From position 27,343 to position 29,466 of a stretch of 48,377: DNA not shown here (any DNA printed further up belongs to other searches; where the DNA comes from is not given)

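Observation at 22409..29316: Five-gene translationally coupled module PAAR / Rhs / pentapeptide / DUF2169 / fused sheath paralog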

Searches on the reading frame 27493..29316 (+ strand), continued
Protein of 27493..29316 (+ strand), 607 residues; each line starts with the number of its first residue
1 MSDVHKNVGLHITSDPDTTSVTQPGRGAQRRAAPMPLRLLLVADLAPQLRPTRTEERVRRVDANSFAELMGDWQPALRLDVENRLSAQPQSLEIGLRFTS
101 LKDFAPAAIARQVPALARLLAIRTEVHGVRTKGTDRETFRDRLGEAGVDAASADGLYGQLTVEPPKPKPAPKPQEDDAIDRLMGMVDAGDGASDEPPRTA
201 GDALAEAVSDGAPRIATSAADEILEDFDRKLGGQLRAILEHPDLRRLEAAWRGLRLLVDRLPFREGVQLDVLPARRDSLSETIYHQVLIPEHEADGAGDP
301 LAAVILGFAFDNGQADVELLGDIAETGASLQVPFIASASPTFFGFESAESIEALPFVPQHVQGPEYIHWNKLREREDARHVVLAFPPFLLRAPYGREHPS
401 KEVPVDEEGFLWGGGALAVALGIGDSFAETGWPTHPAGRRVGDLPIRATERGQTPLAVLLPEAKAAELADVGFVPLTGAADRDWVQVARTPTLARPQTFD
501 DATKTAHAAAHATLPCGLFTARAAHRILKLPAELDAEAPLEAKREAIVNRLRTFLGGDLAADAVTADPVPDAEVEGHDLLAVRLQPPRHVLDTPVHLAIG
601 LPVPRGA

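Call 52: find_encoding_contigs(protein=P0039, flank=10000, max_places=1)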
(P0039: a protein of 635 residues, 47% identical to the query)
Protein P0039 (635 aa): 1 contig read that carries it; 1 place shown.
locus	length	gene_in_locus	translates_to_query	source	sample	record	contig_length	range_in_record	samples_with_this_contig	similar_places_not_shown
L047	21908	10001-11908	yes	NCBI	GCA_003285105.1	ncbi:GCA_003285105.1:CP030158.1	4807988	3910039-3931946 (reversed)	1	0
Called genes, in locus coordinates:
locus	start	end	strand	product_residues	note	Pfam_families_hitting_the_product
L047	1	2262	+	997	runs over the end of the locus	-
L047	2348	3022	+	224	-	PF08786:DcrB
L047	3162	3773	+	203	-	-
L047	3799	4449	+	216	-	PF01471:PG_binding_1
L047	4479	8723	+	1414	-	-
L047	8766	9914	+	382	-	-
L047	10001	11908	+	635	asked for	PF05591:T6SS_VipA, PF05943:VipB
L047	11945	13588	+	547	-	PF00498:FHA, PF16697:Yop-YscD_cpl (weak), PF01464:SLT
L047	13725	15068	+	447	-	PF01654:Cyt_bd_oxida_I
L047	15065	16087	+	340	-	PF02322:Cyt_bd_oxida_II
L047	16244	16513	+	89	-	-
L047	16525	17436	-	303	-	PF21686:LigD_Prim-Pol, PF01896:DNA_primase_S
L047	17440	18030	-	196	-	PF13298:LigD_N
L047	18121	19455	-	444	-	PF13088:BNR_2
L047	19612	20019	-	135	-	PF01355:HIPIP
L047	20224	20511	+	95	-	-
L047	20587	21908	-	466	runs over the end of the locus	PF06439:3keto-disac_hyd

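Call 53: predict_structure(alignment_id=A2)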
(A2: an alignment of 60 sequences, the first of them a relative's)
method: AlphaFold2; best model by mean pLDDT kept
length: 607 residues; sequences in the alignment: 60
mean_pLDDT: 88.3   pTM: 0.85
mean pLDDT of the five models: 88.3, 86.6, 86.1, 85.6, 84.5
residues with pLDDT >= 90: 465; 70-90: 59; 50-70: 35; < 50: 48
segments of 3 or more residues with pLDDT < 50: 1-16, 18-28, 173-176, 186-197
pLDDT, mean of each block of 10 residues (from residue 1): 41 41 46 84 96 91 97 97 94 97 97 96 93 92 93 91 72 52 48 46 51 80 94 97 98 98 97 96 94 80 98 97 97 98 94 89 96 97 98 95 92 98 97 97 95 95 96 97 98 96 94 97 92 92 95 91 93 88 95 93 88
secondary structure, 60 per line:
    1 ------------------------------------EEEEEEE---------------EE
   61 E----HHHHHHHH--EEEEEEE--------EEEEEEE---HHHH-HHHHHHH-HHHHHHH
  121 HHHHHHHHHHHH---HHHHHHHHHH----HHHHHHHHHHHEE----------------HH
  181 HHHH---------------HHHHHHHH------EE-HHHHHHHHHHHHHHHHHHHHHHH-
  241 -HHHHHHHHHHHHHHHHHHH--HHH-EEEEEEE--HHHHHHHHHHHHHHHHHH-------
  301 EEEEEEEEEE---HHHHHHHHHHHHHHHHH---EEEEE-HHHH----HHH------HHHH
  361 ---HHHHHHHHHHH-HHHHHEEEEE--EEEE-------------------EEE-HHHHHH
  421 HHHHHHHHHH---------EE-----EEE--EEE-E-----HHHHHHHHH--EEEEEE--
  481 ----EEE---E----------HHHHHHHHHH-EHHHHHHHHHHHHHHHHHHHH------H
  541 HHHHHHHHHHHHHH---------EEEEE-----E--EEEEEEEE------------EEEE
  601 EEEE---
elements in order: E37-43 E59-61 H66-73 E76-82 E91-97 H101-104 H106-112 H114-132 H136-145 H150-160 H179-184 H200-207 H217-239 H242-260 E267-273 H276-293 E301-310 H314-330 E334-338 H340-343 H357-360 H364-374 H376-380 E381-385 E388-391 E411-413 H415-430 E447-449 E452-454 H462-470 E473-478 E485-487 H502-511 H514-533 H540-554 E564-568 E577-584 E597-604
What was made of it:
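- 27493..29316 (+): Single-chain TssB-TssC sheath paralog (607 aa). Not part of the module; a conserved backbone or accessory gene of this T6SS lineage. AF2 pLDDT 88.3 (call 53).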

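Call 58: fold_search(model_id=the predicted structure, library=pdb)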
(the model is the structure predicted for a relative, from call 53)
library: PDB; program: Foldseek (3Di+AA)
matches with E <= 10: 893; with E <= 0.001: 44
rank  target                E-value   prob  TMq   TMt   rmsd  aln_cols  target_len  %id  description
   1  5myu_MODEL_1_A        3.0e-24  1.00  0.52  0.71   6.4       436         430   27  VipA-N2/VipB contracted sheath of type VI secretion system (released 2017-08-02)
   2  3j9g_2                5.5e-24  1.00  0.54  0.75   4.1       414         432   28  Atomic model of the VipA/VipB, the type six secretion system contractile sheath of Vibrio cholerae from cryo-EM (released 2015-03-11)
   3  5n8n_B                7.3e-24  1.00  0.53  0.68   8.8       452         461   26  Contracted sheath of a Pseudomonas aeruginosa type six secretion system consisting of TssB1 and TssC1 (released 2018-01-10)
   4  5urx_1B               9.1e-24  1.00  0.54  0.75   4.1       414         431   26  Structure of the contracted type VI secretion system sheath in Myxococcus xanthus (released 2017-05-10)
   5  5urw_1B               2.5e-23  1.00  0.52  0.75   5.4       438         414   25  Structure of the extended type VI secretion system sheath in Myxococcus xanthus (released 2017-05-10)
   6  5ojq_A                9.4e-22  1.00  0.52  0.66   6.1       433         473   27  The modeled structure of of wild type extended type VI secretion system sheath/tube complex in vibrio cholerae based o (released 2017-08-09)
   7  5mxn_MODEL_1_A        1.0e-21  1.00  0.52  0.66   6.1       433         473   27  Atomic model of the VipA/VipB/Hcp, the type six secretion system non-contractile sheath-tube of Vibrio cholera (released 2017-08-02)
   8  9n4v_A                1.6e-19  1.00  0.44  0.71   9.3       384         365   23  Azotobacter vinelandii extended type VI secretion system sheath tube complex (released 2025-07-16)
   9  3j9o_B                7.1e-18  1.00  0.48  0.67   6.1       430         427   18  CryoEM structure of a type VI secretion system (released 2015-03-18)
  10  9qgp_3A               8.4e-07  1.00  0.32  0.47   8.2       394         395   12  Cryo-EM structure of the PlPVC1 sheath, 6-fold symmetrized (C6), in contracted state (released 2025-10-29)
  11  9qgl_3A               1.5e-06  1.00  0.29  0.41  10.5       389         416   13  Cryo-EM structure of the PlPVC1 baseplate, 6-fold symmetrized (C6), in extended state (released 2025-10-29)
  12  8q1i_I                3.2e-06  1.00  0.27  0.42   9.0       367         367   10  Neck-tail junction of phage 812 after tail contraction (C6) (released 2024-08-14)
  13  6rao_D                6.5e-06  1.00  0.32  0.51   7.3       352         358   16  Cryo-EM structure of the anti-feeding prophage (AFP) baseplate, 6-fold symmetrised (released 2019-04-17)
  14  9xps_x                7.2e-06  1.00  0.32  0.30   6.3       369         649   11  The neck structure of the Phage Phikz (released 2026-02-11)
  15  6rc8_B                9.0e-06  1.00  0.32  0.50   7.4       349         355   15  Cryo-EM structure of the anti-feeding prophage (AFP) helical sheath in contracted state (released 2019-04-17)
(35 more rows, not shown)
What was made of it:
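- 27493..29316 (+): Foldseek TssC TMt 0.75 and TssB 0.63 (call 58).
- On T6SS sheath TssB/TssC: Foldseek TMt 0.75 (TssC) and 0.63 (TssB) (calls 53, 58).
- Foldseek gives TMt 0.75 over 414 of 432 VipB residues (call 58).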

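Call 74: search_protein_families(library=pfam, proteins=[L026:14250-14630:+, L026:15270-15851:+, L026:15842-19303:+, L026:19234-19893:+, L026:19125-19559:+, L025:17049-20498:+, L025:20554-21195:+], max_evalue=0.01)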
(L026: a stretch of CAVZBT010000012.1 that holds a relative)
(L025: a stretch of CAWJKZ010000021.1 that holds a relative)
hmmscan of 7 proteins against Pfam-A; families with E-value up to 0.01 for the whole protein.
L026:14250-14630:+ (126 aa): 1 family
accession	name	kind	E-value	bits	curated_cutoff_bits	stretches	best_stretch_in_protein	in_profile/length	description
PF07098.16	DUF1360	-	0.00019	21.8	21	1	30-93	35-100/102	Protein of unknown function (DUF1360)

L026:15270-15851:+ (193 aa): 0 families

L026:15842-19303:+ (1153 aa): 5 families
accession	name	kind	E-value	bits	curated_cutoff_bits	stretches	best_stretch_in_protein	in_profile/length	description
PF05593.20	RHS_repeat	-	4.6e-55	183.5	22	6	340-376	1-37/38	RHS Repeat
PF20148.4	DUF6531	-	4.9e-12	46.4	24.1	1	11-66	3-59/74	Domain of unknown function (DUF6531)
PF15283.12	DUF4595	-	2.5e-05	24.8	34.2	0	141-203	32-92/202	Domain of unknown function (DUF4595) with porin-like fold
PF25023.1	TEN_YD-shell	-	7.6e-05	21.4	50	0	768-966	664-868/909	Teneurin YD-shell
PF03527.20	RHS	-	0.0021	18.3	27.9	0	894-924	7-37/38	RHS protein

L026:19234-19893:+ (219 aa): 0 families

L026:19125-19559:+ (144 aa): 0 families

L025:17049-20498:+ (1149 aa): 4 families
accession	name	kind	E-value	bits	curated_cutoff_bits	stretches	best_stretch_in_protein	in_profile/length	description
PF05593.20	RHS_repeat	-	7.6e-49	163.7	22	7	183-218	1-37/38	RHS Repeat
PF20148.4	DUF6531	-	7.9e-12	45.8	24.1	1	4-59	4-59/74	Domain of unknown function (DUF6531)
PF03527.20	RHS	-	3.6e-09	36.7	27.9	1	880-911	4-35/38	RHS protein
PF25023.1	TEN_YD-shell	-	7.6e-08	31.3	50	1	725-954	627-866/909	Teneurin YD-shell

L025:20554-21195:+ (213 aa): 3 families
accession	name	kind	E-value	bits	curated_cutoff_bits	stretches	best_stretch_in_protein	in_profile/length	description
PF09346.15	SMI1_KNR4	-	3.8e-11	44.1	25.4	1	46-193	1-123/125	SMI1 / KNR4 family (SUKH-1)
PF14568.11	SUKH_6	-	4.3e-11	43.8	27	1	50-192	2-118/119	SMI1-KNR4 cell-wall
PF14567.11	SUKH_5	-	0.00018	21.7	27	1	46-77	21-52/142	SMI1-KNR4 cell-wall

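Call 109: search_protein_representatives(alignment_id=A2)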
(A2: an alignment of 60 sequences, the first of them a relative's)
Query: 60 sequences, 622 profile positions. Proteins with E-value up to 0.001 (for the whole library): 8868; up to 1e-10: 6194; up to 1e-30: 2954. The best 150 are listed.
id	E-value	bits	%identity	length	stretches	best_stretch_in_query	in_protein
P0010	9.9e-268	906.2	-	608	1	1-620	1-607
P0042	1.4e-264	895.8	-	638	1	1-620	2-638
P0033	2.5e-264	895.0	-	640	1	1-621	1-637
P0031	3.8e-257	871.3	-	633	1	2-621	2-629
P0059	2.8e-255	865.1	-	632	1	1-621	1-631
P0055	2.6e-245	832.2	-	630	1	1-620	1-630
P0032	1.3e-243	826.5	-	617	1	1-620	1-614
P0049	2.5e-239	812.4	-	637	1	1-620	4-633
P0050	1.6e-235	799.8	-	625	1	1-620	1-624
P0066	5.4e-234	794.8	-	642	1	1-621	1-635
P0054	1.1e-229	780.6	-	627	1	3-621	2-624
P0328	1.8e-229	779.8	-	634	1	1-621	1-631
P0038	2.1e-228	776.3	-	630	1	2-620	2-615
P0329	1.0e-227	774.1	-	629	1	1-619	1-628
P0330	2.3e-227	772.9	-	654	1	4-620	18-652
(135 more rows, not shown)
